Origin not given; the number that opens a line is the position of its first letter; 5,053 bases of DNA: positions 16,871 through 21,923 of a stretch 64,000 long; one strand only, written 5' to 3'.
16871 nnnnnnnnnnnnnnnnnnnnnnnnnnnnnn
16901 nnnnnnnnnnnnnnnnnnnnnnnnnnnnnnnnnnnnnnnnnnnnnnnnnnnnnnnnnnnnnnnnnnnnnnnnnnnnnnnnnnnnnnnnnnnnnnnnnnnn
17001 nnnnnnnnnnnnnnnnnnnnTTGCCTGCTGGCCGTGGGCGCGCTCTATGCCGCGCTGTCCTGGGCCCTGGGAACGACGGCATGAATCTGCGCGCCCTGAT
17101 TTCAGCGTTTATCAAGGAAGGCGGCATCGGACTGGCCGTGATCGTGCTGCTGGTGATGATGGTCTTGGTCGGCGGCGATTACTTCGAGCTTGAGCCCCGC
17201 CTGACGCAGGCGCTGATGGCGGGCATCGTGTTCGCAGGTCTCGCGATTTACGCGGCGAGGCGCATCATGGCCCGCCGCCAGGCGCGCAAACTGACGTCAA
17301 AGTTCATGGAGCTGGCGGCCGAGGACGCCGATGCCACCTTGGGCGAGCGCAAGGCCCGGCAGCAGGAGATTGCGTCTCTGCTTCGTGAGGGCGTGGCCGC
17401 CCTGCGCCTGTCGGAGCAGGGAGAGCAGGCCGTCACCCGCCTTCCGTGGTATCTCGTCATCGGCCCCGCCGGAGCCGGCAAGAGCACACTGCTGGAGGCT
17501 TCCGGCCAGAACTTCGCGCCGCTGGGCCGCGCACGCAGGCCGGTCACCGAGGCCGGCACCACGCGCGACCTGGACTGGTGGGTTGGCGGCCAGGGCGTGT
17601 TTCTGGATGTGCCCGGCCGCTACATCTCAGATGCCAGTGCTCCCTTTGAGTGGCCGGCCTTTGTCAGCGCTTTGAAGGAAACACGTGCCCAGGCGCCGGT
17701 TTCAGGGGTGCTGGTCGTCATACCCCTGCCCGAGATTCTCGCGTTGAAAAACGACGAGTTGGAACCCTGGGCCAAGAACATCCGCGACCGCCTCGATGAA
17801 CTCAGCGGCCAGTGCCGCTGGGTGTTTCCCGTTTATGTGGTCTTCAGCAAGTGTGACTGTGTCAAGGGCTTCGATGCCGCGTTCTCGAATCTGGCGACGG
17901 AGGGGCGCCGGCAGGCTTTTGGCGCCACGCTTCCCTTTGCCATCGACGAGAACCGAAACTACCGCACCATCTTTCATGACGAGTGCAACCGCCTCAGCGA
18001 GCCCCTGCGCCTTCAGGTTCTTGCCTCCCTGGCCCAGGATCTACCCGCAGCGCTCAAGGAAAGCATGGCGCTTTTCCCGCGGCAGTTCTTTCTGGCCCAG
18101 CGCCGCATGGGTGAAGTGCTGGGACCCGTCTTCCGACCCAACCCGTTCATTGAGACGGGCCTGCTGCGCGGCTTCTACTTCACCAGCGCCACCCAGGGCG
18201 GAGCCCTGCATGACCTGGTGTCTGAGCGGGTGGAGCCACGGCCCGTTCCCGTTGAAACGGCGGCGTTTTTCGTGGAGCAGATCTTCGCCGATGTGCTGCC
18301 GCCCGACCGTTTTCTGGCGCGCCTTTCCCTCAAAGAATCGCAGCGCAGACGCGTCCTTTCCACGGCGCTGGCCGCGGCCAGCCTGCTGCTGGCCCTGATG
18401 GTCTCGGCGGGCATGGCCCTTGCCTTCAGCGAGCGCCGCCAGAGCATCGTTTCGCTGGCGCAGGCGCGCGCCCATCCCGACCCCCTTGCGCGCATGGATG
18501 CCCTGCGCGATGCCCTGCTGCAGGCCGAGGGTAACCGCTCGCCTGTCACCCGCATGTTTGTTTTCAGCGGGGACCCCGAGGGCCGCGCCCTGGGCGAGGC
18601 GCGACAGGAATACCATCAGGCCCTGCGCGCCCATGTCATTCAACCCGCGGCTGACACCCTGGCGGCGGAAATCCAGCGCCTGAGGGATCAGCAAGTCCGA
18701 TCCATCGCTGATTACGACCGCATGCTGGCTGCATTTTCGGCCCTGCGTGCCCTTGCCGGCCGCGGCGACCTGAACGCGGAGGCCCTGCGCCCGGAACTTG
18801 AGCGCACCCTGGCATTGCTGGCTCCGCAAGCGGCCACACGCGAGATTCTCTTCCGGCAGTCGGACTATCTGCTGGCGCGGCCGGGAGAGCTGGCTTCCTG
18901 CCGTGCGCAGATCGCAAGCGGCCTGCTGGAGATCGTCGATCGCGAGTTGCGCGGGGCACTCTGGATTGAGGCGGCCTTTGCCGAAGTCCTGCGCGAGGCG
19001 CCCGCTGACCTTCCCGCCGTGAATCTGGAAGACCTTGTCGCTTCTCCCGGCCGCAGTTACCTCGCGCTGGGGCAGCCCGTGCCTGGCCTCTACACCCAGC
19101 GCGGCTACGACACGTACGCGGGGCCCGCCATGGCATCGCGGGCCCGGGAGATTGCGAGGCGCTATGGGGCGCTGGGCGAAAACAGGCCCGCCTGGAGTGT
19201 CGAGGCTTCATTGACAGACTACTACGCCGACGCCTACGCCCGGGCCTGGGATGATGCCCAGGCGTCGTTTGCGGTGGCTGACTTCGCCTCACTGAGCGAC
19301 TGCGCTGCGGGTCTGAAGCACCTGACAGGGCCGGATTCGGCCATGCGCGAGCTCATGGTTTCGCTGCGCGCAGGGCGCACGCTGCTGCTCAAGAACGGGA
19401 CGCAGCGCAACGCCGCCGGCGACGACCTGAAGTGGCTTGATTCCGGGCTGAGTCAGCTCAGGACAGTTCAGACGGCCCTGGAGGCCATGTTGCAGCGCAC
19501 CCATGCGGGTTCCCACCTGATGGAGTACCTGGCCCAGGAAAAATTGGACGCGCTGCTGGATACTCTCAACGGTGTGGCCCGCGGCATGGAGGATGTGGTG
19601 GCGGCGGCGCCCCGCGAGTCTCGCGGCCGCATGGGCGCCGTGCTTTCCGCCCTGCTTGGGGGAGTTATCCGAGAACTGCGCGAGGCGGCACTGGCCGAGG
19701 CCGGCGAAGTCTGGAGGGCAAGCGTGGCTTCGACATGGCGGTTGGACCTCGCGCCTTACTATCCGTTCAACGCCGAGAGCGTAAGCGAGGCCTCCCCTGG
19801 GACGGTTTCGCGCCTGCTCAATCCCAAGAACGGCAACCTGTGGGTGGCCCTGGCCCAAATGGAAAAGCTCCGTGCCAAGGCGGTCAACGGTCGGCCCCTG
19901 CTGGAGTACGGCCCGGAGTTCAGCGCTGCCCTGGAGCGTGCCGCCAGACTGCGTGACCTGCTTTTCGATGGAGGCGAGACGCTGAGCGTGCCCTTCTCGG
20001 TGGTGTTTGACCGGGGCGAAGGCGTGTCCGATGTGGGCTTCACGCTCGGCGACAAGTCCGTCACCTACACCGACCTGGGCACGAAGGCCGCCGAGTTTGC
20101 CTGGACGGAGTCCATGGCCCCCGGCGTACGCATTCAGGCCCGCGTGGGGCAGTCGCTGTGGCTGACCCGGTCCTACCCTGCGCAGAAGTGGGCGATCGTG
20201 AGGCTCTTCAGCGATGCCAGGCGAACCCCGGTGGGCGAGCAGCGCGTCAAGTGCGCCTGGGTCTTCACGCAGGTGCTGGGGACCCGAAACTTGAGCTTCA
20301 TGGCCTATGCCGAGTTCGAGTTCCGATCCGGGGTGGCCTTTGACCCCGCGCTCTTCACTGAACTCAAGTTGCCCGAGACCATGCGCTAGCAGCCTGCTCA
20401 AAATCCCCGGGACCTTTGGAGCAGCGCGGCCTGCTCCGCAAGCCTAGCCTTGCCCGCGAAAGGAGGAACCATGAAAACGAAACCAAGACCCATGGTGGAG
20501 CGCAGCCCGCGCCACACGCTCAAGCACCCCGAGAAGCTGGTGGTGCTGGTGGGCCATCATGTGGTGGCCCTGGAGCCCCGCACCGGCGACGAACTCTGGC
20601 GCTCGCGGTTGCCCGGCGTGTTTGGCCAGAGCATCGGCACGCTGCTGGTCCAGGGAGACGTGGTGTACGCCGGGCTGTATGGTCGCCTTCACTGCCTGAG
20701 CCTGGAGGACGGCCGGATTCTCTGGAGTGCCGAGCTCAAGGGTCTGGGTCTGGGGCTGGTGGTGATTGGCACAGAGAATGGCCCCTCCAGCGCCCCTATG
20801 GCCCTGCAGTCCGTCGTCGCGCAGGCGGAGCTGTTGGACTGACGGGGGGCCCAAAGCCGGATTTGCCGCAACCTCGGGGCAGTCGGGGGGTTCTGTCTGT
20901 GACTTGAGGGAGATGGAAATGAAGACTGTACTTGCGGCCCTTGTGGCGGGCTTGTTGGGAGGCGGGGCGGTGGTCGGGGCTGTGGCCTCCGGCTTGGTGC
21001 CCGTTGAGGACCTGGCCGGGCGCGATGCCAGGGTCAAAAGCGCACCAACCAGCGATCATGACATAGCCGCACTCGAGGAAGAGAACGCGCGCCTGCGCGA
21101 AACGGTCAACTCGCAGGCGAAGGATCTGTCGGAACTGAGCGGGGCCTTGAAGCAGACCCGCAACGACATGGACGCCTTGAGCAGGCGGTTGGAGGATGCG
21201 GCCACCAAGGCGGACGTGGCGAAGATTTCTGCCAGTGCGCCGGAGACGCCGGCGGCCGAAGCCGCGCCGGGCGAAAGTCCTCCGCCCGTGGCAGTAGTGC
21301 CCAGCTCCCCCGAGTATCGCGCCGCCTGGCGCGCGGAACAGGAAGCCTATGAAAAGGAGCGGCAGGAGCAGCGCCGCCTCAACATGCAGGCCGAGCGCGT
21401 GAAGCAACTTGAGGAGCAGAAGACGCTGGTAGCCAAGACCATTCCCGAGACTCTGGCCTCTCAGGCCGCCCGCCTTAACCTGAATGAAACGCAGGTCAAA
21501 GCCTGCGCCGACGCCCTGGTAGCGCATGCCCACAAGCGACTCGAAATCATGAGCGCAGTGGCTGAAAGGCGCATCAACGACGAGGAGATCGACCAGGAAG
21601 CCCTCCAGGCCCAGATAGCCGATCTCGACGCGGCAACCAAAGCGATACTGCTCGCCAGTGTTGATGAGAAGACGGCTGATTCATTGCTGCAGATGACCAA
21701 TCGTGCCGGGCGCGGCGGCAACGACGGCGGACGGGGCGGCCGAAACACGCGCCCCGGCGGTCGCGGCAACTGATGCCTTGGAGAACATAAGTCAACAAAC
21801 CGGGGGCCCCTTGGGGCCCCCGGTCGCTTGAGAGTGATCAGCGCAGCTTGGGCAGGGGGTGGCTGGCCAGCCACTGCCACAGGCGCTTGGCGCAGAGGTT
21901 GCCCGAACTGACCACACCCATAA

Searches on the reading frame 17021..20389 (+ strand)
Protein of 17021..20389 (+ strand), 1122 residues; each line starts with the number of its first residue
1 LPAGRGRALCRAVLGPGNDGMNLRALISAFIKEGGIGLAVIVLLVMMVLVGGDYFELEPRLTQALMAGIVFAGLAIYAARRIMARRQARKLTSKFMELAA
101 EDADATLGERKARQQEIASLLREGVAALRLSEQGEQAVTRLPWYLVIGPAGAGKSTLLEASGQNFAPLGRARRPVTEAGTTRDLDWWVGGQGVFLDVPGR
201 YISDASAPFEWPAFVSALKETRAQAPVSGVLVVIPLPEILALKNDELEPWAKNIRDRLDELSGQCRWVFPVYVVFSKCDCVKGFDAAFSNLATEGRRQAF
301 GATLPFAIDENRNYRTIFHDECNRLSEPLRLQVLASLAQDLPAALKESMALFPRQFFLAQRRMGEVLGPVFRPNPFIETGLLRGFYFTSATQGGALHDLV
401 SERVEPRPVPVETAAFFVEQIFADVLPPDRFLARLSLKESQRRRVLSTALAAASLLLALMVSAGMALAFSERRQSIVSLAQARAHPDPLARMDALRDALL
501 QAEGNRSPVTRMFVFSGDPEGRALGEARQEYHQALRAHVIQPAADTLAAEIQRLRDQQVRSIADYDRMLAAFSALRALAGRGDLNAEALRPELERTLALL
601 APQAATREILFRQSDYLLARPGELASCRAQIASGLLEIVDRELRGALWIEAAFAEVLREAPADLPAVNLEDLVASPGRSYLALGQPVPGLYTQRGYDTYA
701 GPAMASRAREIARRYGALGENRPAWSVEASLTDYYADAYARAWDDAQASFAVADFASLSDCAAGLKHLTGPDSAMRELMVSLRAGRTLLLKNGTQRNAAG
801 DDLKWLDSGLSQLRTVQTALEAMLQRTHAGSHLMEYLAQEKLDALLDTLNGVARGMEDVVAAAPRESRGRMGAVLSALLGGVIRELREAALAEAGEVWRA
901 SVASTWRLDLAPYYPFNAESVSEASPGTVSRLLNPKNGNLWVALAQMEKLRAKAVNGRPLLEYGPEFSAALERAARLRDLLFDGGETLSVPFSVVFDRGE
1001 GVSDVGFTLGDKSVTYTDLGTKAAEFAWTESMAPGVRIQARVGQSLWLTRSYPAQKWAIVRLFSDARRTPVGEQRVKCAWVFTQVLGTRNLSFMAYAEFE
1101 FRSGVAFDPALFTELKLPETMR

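Call 5: search_protein_families(library=pfam, proteins=[window:17021-20389:+], max_evalue=0.01)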
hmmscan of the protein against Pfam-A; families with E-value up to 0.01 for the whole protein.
window:17021-20389:+ (1122 aa): 5 families
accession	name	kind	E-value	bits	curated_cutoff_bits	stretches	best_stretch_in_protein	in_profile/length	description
PF14331.11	IcmF-related_N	-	2.9e-58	197.6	25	1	210-453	7-258/259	IcmF-related N-terminal domain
PF06761.17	IcmF-related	-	2e-27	96.9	27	1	489-783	1-304/308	Intracellular multiplication and human macrophage-killing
PF06744.18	IcmF_C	-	2e-05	25.2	26.7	1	1000-1083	10-94/106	Type VI secretion protein IcmF C2-like domain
PF21070.2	IcmF_helical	-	0.00036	21.1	24.1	1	896-985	8-104/106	Type VI secretion protein IcmF helical domain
PF13555.12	AAA_29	-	0.0078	16.4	27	0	144-161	25-42/61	P-loop containing region of AAA domain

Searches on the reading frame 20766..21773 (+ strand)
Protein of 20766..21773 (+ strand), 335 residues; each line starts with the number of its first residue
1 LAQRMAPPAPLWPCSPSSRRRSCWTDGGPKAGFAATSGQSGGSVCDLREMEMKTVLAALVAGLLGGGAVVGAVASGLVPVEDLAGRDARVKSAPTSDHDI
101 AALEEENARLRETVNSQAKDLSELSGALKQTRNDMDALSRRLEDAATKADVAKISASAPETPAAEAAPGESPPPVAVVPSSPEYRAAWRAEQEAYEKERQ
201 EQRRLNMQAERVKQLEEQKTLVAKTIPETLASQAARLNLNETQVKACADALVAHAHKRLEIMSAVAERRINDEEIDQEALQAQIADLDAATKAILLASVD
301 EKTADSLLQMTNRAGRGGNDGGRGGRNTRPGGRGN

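Call 5: search_protein_families(library=pfam, proteins=[window:20766-21773:+], max_evalue=0.01)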
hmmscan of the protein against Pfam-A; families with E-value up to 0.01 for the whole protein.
window:20766-21773:+ (335 aa): 3 families
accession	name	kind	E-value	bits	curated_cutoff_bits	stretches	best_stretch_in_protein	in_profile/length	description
PF14257.11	DUF4349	-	0.0032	17.3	27.7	1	99-171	93-167/213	Domain of unknown function (DUF4349)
PF12329.13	TMF_DNA_bd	-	0.006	17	35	1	97-156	11-70/74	TATA element modulatory factor 1 DNA binding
PF06005.17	ZapB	-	0.0062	17.4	31.5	1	100-144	20-64/71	Cell division protein ZapB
